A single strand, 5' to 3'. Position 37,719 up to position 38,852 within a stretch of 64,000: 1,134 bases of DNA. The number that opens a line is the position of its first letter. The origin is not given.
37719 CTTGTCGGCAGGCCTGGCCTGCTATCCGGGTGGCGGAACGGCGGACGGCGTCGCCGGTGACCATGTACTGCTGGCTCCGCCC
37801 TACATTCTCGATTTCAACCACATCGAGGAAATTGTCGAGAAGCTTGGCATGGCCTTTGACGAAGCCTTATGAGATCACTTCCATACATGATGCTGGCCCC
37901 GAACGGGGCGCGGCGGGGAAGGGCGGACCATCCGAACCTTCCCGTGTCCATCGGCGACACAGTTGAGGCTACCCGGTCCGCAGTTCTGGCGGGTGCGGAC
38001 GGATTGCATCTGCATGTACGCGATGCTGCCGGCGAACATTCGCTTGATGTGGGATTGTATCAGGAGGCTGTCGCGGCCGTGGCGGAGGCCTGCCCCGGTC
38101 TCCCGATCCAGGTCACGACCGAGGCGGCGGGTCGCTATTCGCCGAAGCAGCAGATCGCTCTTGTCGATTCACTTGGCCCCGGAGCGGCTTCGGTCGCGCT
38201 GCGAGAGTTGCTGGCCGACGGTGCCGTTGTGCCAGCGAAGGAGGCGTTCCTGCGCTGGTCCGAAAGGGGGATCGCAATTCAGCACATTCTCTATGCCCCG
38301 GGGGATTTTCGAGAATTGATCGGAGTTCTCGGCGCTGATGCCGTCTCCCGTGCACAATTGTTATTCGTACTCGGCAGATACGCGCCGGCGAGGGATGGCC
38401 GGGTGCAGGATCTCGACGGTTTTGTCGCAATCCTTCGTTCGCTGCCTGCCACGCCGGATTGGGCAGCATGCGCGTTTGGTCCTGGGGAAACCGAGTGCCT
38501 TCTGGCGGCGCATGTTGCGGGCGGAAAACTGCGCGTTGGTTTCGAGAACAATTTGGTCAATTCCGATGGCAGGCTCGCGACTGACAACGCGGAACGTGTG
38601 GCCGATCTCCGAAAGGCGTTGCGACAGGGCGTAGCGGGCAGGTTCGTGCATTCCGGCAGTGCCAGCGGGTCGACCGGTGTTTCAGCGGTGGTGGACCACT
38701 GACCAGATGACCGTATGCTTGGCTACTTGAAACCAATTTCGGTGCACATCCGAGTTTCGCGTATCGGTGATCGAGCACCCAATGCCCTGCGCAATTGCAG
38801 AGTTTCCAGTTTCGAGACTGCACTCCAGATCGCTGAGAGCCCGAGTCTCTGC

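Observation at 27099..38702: RpiR-controlled module: two DMGDH-like enzymes + amino-acid ABC importer + omega-aminotransferase + BKACE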

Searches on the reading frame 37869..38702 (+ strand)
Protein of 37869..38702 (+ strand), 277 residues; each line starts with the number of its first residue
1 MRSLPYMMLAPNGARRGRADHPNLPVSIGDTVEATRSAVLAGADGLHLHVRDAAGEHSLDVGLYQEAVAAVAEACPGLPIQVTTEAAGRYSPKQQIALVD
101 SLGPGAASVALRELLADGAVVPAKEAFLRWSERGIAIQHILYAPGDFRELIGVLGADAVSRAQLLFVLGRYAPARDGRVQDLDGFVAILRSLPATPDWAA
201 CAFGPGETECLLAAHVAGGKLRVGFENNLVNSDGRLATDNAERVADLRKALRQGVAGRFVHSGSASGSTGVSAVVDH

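Call 3: search_protein_families(library=pfam, proteins=[window:37869-38702:+])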
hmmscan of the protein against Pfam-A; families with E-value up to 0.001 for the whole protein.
window:37869-38702:+ (277 aa): 1 family
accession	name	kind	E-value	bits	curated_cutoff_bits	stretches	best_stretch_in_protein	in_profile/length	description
PF05853.18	BKACE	-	1.6e-44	152.8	24.8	1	9-253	6-257/274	beta-keto acid cleavage enzyme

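Call 5: search_protein_families(library=ncbifam, proteins=[window:37869-38702:+], max_evalue=0.00001)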
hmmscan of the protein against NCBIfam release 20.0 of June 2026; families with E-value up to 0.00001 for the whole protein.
window:37869-38702:+ (277 aa): 4 families
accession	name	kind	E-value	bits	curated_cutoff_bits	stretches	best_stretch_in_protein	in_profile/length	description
NF052387.1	Lys_ferment_KCE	equivalog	4.3e-23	82.1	382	1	10-249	7-249/267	3-keto-5-aminohexanoate cleavage enzyme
NF053568.1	3OXCoAcCUPNH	equivalog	4.7e-21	75.2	350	1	10-110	9-107/274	3-oxoadipate:acetyl-CoA acetyltransferase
NF053538.1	DixhxACActTsKce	equivalog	2.1e-14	53.3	430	1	198-252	230-284/310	3,5-dioxohexanoate:acetyl-CoA acetone transferase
NF052389.1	Lys_KAL_CLE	exception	1.3e-08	34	725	1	12-246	178-412/440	bifunctional 3-aminobutyryl-CoA ammonia lyase/3-keto-5-aminohexanoate cleavage enzyme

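Call 9: find_homologous_proteins(query=window:37869-38702:+, max_evalue=1e-20)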
Query window:37869-38702:+ (277 aa): 2867 proteins with E <= 1e-20 among 8000 candidates; the best 120 are listed.
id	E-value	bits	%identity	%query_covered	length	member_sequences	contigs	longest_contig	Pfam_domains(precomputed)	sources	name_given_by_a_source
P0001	3.4e-175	599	100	100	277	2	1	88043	PF05853.19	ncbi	-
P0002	1.1e-107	378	74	86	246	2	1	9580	PF05853.19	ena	-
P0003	2.5e-107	377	68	92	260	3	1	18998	PF05853.19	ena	-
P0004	5.1e-103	362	66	91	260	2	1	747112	PF05853.19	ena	-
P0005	7.5e-103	362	65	92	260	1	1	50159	PF05853.19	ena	-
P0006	5.5e-81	290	57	88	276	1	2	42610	PF05853.19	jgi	-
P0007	1.1e-78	283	53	90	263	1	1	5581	PF05853.19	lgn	-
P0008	5.2e-78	280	55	91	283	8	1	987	PF05853.19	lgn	-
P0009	3.2e-77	278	53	91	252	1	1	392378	PF05853.19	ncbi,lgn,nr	ncbi:MAG: 3-keto-5-aminohexanoate cleavage protein [Alphaproteobacteria bacterium]|nr:3-keto-5-amino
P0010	3.7e-75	271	54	91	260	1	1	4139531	PF05853.19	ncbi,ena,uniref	ncbi:3-keto-5-aminohexanoate cleavage protein [Nioella sp.]|uniref:3-keto-5-aminohexanoate cleavage 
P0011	4.5e-75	271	54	91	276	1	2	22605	PF05853.19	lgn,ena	-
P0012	5.4e-75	271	54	91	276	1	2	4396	PF05853.19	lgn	-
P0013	6.3e-74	267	53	90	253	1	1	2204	PF05853.19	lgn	-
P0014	7.0e-74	267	54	90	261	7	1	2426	PF05853.19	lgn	-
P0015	3.8e-73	264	56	91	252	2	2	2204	PF05853.19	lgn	-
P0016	1.5e-72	263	54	90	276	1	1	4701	PF05853.19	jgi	jgi:3-keto-5-aminohexanoate cleavage enzyme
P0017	2.0e-72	262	57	88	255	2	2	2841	PF05853.19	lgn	-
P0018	2.6e-72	262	54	90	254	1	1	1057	PF05853.19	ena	-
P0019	5.0e-72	261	54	90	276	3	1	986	PF05853.19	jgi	jgi:uncharacterized protein (DUF849 family)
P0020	6.1e-72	261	52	91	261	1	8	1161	PF05853.19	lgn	-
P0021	1.1e-71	260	51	95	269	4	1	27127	PF05853.19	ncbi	-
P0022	1.2e-71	260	55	88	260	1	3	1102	PF05853.19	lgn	-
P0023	1.3e-71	259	53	91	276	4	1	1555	PF05853.19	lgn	-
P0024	2.4e-71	259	55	88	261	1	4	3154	PF05853.19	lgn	-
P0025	2.7e-71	258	51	91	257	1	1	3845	PF05853.19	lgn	-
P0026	3.2e-71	258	51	90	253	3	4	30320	PF05853.19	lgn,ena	-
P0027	4.4e-71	258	51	91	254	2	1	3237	PF05853.19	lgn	-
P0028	5.5e-71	257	54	91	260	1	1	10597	PF05853.19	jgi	jgi:uncharacterized protein (DUF849 family)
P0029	7.0e-71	257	50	92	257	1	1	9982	PF05853.19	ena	-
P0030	7.7e-71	257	55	90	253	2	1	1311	PF05853.19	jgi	jgi:3-keto-5-aminohexanoate cleavage enzyme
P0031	9.0e-71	257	52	89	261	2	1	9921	PF05853.19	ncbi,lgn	ncbi:MAG: 3-keto-5-aminohexanoate cleavage protein [Pseudomonadota bacterium]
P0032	1.6e-70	256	52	90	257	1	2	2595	PF05853.19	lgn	-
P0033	1.8e-70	256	53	91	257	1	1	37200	PF05853.19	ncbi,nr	ncbi:MAG: 3-keto-5-aminohexanoate cleavage protein [Granulosicoccus sp.]|nr:3-keto-5-aminohexanoate 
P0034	6.7e-70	254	52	89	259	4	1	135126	PF05853.19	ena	-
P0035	9.4e-70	253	52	89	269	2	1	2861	PF05853.19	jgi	jgi:uncharacterized protein (DUF849 family)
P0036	9.8e-70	253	53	88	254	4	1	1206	PF05853.19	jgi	-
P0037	1.0e-69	253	50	90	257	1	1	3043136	PF05853.19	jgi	jgi:3-keto-5-aminohexanoate cleavage enzyme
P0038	1.1e-69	253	55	90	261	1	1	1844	PF05853.19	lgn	-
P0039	1.1e-69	253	50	90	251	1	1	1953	PF05853.19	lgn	-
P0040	1.2e-69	253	51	90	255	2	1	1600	PF05853.19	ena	-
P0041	1.3e-69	253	51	93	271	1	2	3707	PF05853.19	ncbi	-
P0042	1.5e-69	253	54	88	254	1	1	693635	PF05853.19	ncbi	-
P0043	1.6e-69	253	52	89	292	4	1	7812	PF05853.19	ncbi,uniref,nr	ncbi:MAG: 3-keto-5-aminohexanoate cleavage protein [Phaeovulum sp.]|uniref:3-keto-5-aminohexanoate c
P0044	1.9e-69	252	52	91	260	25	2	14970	PF05853.19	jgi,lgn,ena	jgi:uncharacterized protein (DUF849 family)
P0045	2.2e-69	252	54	90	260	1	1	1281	PF05853.19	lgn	-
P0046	2.5e-69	252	51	89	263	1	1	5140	PF05853.19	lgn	-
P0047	2.5e-69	252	53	90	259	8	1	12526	PF05853.19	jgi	-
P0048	4.0e-69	251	52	91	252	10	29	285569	PF05853.19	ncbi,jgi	ncbi:3-keto-5-aminohexanoate cleavage enzyme [Roseovarius sp. MBR-79]|jgi:uncharacterized protein (D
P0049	4.1e-69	251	53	90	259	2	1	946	PF05853.19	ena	-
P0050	4.5e-69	251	52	90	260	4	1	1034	PF05853.19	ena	-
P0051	4.5e-69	251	50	91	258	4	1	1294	PF05853.19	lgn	-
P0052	4.5e-69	251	51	90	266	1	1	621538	PF05853.19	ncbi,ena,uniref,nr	ncbi:3-keto-5-aminohexanoate cleavage protein [uncultured Cohaesibacter sp.]|uniref:3-keto-5-aminohe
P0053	4.6e-69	251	53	88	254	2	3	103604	PF05853.19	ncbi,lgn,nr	ncbi:MAG: 3-keto-5-aminohexanoate cleavage protein [Roseovarius sp.]|nr:3-keto-5-aminohexanoate clea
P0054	5.3e-69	251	50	94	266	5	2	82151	PF05853.19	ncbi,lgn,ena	-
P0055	5.3e-69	251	55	88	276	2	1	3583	PF05853.19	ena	-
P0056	5.3e-69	251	54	88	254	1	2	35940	PF05853.19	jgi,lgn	jgi:uncharacterized protein (DUF849 family)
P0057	5.4e-69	251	54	88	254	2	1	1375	PF05853.19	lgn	-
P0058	5.8e-69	251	48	90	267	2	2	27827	PF05853.19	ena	-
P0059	9.8e-69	250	52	90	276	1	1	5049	PF05853.19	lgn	-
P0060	1.0e-68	250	49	90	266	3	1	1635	PF05853.19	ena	-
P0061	1.1e-68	250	50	88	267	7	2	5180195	PF05853.19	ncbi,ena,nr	nr:3-keto-5-aminohexanoate cleavage protein [uncultured Cohaesibacter sp.]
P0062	1.3e-68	250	53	92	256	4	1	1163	PF05853.19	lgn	-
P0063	1.4e-68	250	52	88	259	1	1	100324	PF05853.19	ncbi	-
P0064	1.4e-68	249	51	92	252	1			PF05853.19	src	-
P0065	1.4e-68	249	49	91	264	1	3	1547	PF05853.19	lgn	-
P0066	1.7e-68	249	53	91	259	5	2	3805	PF05853.19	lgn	-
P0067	1.7e-68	249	49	90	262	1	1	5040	PF05853.19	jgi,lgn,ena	-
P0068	1.7e-68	249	51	88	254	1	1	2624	PF05853.19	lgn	-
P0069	1.8e-68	249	52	90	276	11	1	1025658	PF05853.19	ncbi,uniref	ncbi:3-keto-5-aminohexanoate cleavage protein [Nioella sp.]|uniref:3-keto-5-aminohexanoate cleavage 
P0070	1.9e-68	249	50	90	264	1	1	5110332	PF05853.19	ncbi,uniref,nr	ncbi:Uncharacterized conserved protein, DUF849 family [Cohaesibacter sp. ES.047]|uniref:3-keto-5-ami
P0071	2.0e-68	249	53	90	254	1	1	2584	PF05853.19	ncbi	-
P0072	2.1e-68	249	52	89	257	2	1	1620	PF05853.19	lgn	-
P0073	2.3e-68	249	49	91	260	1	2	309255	PF05853.19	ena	-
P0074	2.4e-68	249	50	91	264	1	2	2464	PF05853.19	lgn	-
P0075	2.7e-68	249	53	88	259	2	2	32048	PF05853.19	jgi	jgi:3-keto-5-aminohexanoate cleavage enzyme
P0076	2.8e-68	249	48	91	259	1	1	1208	PF05853.19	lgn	-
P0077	2.8e-68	249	49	89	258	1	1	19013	PF05853.19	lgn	-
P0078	2.8e-68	249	50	88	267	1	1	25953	PF05853.19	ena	-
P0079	2.9e-68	248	50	90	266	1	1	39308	PF05853.19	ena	-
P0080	3.0e-68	248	54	88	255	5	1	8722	PF05853.19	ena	-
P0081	3.0e-68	248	48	92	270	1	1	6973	PF05853.19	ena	-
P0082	3.4e-68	248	49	92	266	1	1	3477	PF05853.19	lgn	-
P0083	3.4e-68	248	51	90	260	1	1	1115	PF05853.19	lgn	-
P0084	3.9e-68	248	53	88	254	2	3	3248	PF05853.19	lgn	-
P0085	4.2e-68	248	46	91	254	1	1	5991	PF05853.19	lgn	-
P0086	4.3e-68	248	49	90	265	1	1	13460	PF05853.19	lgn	-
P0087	4.8e-68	248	49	88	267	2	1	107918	PF05853.19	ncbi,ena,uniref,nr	ncbi:3-keto-5-aminohexanoate cleavage protein [uncultured Cohaesibacter sp.]|uniref:3-keto-5-aminohe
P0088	4.9e-68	248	52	89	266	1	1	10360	PF05853.19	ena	-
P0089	5.1e-68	248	53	91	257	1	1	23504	PF05853.19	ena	-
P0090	5.5e-68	248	51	89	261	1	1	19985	PF05853.19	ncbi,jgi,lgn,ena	-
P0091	5.8e-68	247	51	90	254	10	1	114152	PF05853.19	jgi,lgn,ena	-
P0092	6.3e-68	247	49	89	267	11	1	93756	PF05853.19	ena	-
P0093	7.1e-68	247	53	88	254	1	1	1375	PF05853.19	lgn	-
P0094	7.7e-68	247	53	88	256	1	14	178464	PF05853.19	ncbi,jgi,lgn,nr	ncbi:MAG: 3-keto-5-aminohexanoate cleavage protein [Roseovarius sp.]|jgi:uncharacterized protein (DU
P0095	7.9e-68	247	52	89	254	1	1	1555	PF05853.19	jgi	jgi:uncharacterized protein (DUF849 family)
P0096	8.0e-68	247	45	92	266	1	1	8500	PF05853.19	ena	-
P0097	8.3e-68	247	52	88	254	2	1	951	PF05853.19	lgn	-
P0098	8.3e-68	247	52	92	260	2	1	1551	PF05853.19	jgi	-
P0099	1.0e-67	247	49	91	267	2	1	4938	PF05853.19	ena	-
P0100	1.1e-67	247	50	90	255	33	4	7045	PF05853.19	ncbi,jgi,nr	ncbi:MAG TPA: 3-keto-5-aminohexanoate cleavage protein [Roseovarius sp.]|nr:3-keto-5-aminohexanoate 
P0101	1.1e-67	247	51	89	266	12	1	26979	PF05853.19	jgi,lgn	-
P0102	1.2e-67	246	51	89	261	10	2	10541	PF05853.19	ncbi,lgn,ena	-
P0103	1.2e-67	246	50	91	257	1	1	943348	PF05853.19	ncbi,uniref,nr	ncbi:3-keto-5-aminohexanoate cleavage protein [Roseovarius spongiae]|uniref:3-keto-5-aminohexanoate 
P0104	1.2e-67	246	53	90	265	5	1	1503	PF05853.19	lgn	-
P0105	1.4e-67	246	49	91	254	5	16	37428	PF05853.19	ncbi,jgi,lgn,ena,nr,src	ncbi:MAG TPA: 3-keto-5-aminohexanoate cleavage protein [Roseovarius sp.]|nr:3-keto-5-aminohexanoate 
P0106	1.5e-67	246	52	90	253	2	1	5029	PF05853.19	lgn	-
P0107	1.6e-67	246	49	91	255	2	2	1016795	PF05853.19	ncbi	-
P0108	1.6e-67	246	51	88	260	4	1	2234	PF05853.19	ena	-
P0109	1.8e-67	246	52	89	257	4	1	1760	PF05853.19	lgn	-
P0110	1.8e-67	246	53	88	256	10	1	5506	PF05853.19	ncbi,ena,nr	ncbi:MAG TPA: 3-keto-5-aminohexanoate cleavage protein [Roseovarius sp.]|nr:3-keto-5-aminohexanoate 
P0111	1.8e-67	246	53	88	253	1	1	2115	PF05853.19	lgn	-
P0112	1.9e-67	246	51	91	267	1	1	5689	PF05853.19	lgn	-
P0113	1.9e-67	246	52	90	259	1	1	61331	PF05853.19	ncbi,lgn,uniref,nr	ncbi:uncharacterized protein (DUF849 family) [Albidovulum inexpectatum]|uniref:Uncharacterized prote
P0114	2.0e-67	246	52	88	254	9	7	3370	PF05853.19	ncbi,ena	-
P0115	2.1e-67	246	47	91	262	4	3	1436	PF05853.19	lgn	-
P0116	2.1e-67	246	48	90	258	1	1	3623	PF05853.19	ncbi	-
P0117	2.2e-67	246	51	89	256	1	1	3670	PF05853.19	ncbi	ncbi:MAG: 3-keto-5-aminohexanoate cleavage protein [Pseudomonadota bacterium]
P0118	2.3e-67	246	53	88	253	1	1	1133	PF05853.19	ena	-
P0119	2.4e-67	245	50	89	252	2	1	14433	PF05853.19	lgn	-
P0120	2.5e-67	245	48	89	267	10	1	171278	PF05853.19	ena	-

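Call 11: find_encoding_contigs(protein=P0001, flank=10000, max_places=3)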
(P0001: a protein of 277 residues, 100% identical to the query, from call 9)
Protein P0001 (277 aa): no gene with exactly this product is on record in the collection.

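Call 12: find_encoding_contigs(protein=P0004, flank=10000, max_places=3)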
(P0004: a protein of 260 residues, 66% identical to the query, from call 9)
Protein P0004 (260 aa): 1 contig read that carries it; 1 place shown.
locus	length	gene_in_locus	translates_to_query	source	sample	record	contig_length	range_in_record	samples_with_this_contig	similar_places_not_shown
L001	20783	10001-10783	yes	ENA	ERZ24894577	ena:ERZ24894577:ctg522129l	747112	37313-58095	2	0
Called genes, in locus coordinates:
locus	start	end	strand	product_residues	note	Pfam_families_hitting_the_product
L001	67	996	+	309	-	PF02091:tRNA-synt_2e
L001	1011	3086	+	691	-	PF02092:tRNA_synt_2f, PF05746:DALR_1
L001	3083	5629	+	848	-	PF00391:PEP-utilizers, PF02896:PEP-utilizers_C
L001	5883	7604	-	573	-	PF02463:SMC_N (faint), PF13175:AAA_15, PF13476:AAA_23 (weak), PF13304:AAA_21, PF13175:AAA_15 (weak)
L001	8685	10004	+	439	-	PF00202:Aminotran_3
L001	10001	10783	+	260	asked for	PF05853:BKACE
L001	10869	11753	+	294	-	PF00892:EamA (weak)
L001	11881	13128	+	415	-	PF01266:DAO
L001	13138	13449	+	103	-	PF04267:SoxD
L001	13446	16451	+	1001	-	PF13510:Fer2_4, PF00890:FAD_binding_2 (faint), PF03486:HI0933_like (weak), PF07992:Pyr_redox_2, PF12831:FAD_oxidored, PF17806:SO_alpha_A3, PF01571:GCV_T, PF08669:GCV_T_C, +1 more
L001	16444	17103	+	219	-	PF04268:SoxG, PF01571:GCV_T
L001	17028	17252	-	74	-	-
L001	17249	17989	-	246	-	PF00121:TIM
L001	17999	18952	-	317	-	PF01521:Fe-S_biosyn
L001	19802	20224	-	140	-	-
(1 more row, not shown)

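Call 14: find_related_loci(query=A1, collection=genome_contigs, flank=10000)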
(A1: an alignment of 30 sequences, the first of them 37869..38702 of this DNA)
Query A1 (277 aa) in genome_contigs; peptide patterns used: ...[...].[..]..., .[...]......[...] (x = any residue, [..] = any of these).
600 stretches matched a pattern (row limit reached: there are more); 402 encode a relative of the query (tblastn E <= 1e-3); the best 80 are kept; 80 distinct loci.
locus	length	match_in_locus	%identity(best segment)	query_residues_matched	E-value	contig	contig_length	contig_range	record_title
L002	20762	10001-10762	54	1-252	2e-76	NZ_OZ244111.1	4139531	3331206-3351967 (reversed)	MAG: Nioella sp. isolate 28273829-15dd-4ca7-8948-c04e0f47a426 chromosome 1, complete sequence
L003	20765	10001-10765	49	1-253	6e-75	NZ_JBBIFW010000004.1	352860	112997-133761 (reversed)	Gymnodinialimonas mytili strain 2305UL16-5 2305UL16-5_4, whole genome shotgun sequence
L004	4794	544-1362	46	1-275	2e-74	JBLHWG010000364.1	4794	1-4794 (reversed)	MAG: Halioglobus sp. isolate 3300046534_21 Ga0491194_0053529, whole genome shotgun sequence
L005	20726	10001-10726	53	4-244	6e-74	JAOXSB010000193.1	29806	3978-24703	MAG: Mangrovicoccus sp. isolate R2S4C2D_S42.009 k141_18490, whole genome shotgun sequence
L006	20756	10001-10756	51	1-250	7e-74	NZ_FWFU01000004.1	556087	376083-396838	Roseovarius halotolerans strain CECT 8110, whole genome shotgun sequence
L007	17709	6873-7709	46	1-265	2e-73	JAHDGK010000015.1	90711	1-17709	MAG: Granulosicoccus sp. isolate MAG-44 RZ_678, whole genome shotgun sequence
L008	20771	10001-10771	50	1-251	2e-73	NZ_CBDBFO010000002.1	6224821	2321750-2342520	MAG: Hoeflea sp. isolate f0ddb2cc-3267-47f4-9c61-91efbe495f11 contig_2, whole genome shotgun sequence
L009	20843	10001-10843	49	4-271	3e-73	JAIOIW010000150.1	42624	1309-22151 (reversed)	MAG: Notoacmeibacter sp. isolate MAG_40 contig_343519, whole genome shotgun sequence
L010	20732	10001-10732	47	3-246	1e-72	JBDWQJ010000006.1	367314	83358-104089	MAG: Lentilitoribacter sp. isolate AQ.60.F.B1_47_80 AQ_60_F_B1_47_80_000000000006, whole genome shotgun sequence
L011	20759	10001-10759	49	1-251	9e-73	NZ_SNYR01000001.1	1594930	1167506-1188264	Maritalea mobilis strain CGMCC 1.7002 Ga0070545_11, whole genome shotgun sequence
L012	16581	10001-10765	47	1-253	2e-72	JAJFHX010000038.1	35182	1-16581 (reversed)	MAG: Hyphomicrobiales bacterium isolate OFTM288 OFTM288_37, whole genome shotgun sequence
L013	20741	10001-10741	53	3-247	7e-72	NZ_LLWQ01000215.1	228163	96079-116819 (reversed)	Paracoccus sp. MKU1 Contig215, whole genome shotgun sequence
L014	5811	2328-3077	50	1-248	3e-72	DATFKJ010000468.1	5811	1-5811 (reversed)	MAG TPA_asm: Roseovarius sp. isolate SMAG_U9167 k141_115008, whole genome shotgun sequence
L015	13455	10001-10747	50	1-247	5e-72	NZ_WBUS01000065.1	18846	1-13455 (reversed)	MAG: Albidovulum sp. isolate SB22 contig_1327, whole genome shotgun sequence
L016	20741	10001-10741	48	3-247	7e-72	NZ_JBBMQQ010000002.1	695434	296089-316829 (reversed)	Hoeflea sp. AS16 isolate_16_2, whole genome shotgun sequence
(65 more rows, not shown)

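Call 18: search_solved_structures(query=window:37869-38702:+, max_evalue=0.00001)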
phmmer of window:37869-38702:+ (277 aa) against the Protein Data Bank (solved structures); distinct sequences matched with E-value up to 0.00001: 10.
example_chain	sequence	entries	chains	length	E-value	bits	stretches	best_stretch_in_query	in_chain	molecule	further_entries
2y7d_A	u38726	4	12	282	2.8e-19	73.1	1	9-252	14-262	3-KETO-5-AMINOHEXANOATE CLEAVAGE ENZYME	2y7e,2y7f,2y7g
9zsc_A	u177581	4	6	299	9.6e-15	58.2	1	10-258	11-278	3-keto-5-aminohexanoate cleavage protein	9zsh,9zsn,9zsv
3chv_A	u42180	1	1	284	7.6e-12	48.7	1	9-244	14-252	Prokaryotic domain of unknown function (DUF849) with a TIM barrel fold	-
3fa5_A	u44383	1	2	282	4.6e-11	46.1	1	10-108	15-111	protein of unknown function (DUF849)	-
3c6c_A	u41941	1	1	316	1.9e-10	44.1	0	129-244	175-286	3-keto-5-aminohexanoate cleavage enzyme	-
3no5_A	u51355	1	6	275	1.8e-09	40.9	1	9-248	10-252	Uncharacterized protein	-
3e02_A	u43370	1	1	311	4e-08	36.5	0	210-252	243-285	uncharacterized protein DUF849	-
8rio_A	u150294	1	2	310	6.5e-08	35.8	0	198-251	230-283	3-keto-5-aminohexanoate cleavage protein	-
8rip_A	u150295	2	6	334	8.4e-08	35.4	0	198-251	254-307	3-keto-5-aminohexanoate cleavage protein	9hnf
3lot_A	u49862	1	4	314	1.4e-06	31.4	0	12-108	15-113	uncharacterized protein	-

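Call 26: find_encoding_contigs(protein=P0033, flank=10000, max_places=2)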
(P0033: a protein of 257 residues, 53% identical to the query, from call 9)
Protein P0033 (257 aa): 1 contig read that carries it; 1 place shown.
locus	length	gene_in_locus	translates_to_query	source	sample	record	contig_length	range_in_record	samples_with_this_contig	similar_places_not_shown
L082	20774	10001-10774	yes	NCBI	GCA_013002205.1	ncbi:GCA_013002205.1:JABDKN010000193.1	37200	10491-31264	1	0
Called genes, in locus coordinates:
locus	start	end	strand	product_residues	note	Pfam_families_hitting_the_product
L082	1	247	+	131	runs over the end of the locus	PF00410:Ribosomal_S8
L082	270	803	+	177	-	PF00347:Ribosomal_L6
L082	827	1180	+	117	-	PF00861:Ribosomal_L18p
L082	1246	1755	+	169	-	PF00333:Ribosomal_S5, PF03719:Ribosomal_S5_C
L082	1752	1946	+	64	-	PF00327:Ribosomal_L30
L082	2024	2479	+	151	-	PF00828:Ribosomal_L27A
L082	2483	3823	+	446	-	PF00344:SecY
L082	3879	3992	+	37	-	PF00444:Ribosomal_L36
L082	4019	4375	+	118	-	PF00416:Ribosomal_S13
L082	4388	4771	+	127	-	PF00411:Ribosomal_S11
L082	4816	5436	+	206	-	PF00163:Ribosomal_S4, PF01479:S4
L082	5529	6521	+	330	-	PF01193:RNA_pol_L, PF01000:RNA_pol_A_bac, PF03118:RNA_pol_A_CTD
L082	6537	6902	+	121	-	PF01196:Ribosomal_L17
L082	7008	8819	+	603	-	PF00664:ABC_membrane, PF00005:ABC_tran, PF02463:SMC_N (faint)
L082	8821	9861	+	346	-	PF01210:NAD_Gly3P_dh_N, PF03807:F420_oxidored (weak), PF07479:NAD_Gly3P_dh_C, PF20618:GPD_NAD_C_bact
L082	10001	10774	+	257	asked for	PF05853:BKACE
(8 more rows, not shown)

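Call 27: find_encoding_contigs(protein=P0103, flank=10000, max_places=2)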
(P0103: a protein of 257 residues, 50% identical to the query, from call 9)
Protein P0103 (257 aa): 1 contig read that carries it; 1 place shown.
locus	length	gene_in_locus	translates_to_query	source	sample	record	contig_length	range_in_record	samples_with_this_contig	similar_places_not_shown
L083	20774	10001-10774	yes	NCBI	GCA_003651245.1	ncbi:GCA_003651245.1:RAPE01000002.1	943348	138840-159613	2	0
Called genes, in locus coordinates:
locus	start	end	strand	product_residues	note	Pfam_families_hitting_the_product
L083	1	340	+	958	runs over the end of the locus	PF00662:Proton_antipo_N (weak), PF00361:Proton_antipo_M, PF13244:MbhD, PF20501:MbhE, PF04039:MnhB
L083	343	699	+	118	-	PF00420:Oxidored_q2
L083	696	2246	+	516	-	PF00361:Proton_antipo_M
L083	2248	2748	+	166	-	PF01899:MNHE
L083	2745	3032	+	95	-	PF04066:MrpF_PhaF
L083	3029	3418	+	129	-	PF03334:PhaG_MnhG_YufB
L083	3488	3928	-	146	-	PF00582:Usp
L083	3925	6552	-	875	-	PF06808:DctM, PF11874:DUF3394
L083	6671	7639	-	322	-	PF16868:NMT1_3, PF09084:NMT1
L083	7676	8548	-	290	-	PF01380:SIS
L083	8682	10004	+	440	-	PF00202:Aminotran_3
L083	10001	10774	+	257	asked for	PF05853:BKACE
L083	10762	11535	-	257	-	PF00596:Aldolase_II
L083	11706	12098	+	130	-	PF02627:CMD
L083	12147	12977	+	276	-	PF05853:BKACE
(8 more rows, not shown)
